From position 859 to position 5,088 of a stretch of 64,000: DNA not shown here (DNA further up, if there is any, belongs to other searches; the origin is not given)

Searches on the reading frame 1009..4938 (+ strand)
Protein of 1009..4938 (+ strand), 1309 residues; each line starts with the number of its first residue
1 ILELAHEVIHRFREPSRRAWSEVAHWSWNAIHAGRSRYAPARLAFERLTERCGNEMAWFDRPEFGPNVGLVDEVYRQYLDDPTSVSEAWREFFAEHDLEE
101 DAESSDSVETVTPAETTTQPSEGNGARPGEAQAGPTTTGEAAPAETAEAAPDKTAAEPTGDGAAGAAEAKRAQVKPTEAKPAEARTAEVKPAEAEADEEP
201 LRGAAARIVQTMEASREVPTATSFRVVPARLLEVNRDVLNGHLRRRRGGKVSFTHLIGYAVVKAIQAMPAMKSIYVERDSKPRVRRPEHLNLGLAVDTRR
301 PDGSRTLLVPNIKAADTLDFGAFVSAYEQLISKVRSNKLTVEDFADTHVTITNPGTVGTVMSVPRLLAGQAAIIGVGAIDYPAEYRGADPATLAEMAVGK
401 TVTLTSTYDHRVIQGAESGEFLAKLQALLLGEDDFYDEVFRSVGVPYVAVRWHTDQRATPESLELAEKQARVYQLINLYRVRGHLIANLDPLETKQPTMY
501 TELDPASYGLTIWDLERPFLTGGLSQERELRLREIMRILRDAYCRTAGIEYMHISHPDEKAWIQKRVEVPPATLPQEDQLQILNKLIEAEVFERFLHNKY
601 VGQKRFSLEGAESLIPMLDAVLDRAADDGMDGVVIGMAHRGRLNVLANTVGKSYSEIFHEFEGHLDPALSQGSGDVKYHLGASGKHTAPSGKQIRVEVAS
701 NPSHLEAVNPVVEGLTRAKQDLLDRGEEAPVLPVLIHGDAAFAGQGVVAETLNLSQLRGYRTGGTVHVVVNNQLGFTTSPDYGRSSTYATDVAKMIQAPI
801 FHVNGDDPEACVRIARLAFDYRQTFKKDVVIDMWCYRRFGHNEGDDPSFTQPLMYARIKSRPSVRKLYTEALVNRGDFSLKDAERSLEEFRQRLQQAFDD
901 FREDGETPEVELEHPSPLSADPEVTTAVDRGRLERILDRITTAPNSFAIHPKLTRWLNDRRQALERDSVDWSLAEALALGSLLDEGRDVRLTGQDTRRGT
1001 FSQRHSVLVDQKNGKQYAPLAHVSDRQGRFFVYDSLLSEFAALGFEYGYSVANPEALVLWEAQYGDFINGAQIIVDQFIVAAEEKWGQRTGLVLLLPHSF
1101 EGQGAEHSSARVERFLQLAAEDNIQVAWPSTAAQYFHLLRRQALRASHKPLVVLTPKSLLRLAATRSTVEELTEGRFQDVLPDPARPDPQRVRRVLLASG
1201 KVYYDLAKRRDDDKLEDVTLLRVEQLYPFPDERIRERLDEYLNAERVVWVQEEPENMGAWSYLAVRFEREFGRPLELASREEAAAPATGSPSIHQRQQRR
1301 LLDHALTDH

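Call 61: search_protein_families(library=pfam, proteins=[window:1009-4938:+], max_evalue=0.00001)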
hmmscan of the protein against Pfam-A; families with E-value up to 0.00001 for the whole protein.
window:1009-4938:+ (1309 aa): 5 families
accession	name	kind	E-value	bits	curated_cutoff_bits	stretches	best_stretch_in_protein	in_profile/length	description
PF00676.26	E1_dh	-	1.3e-54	185.7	22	1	592-904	9-294/300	Dehydrogenase E1 component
PF00198.28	2-oxoacid_dh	-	1e-46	159.7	23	1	195-429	3-224/232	2-oxoacid dehydrogenases acyltransferase (catalytic domain)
PF16870.10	OxoGdeHyase_C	-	5.9e-46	156.4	27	1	1166-1306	1-151/151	2-oxoglutarate dehydrogenase C-terminal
PF02779.29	Transket_pyr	-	7.4e-46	156.4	27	1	968-1161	2-173/174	Transketolase, pyrimidine binding domain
PF16078.10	2-oxogl_dehyd_N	-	4.4e-09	36.2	27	1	65-95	6-36/41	2-oxoglutarate dehydrogenase N-terminus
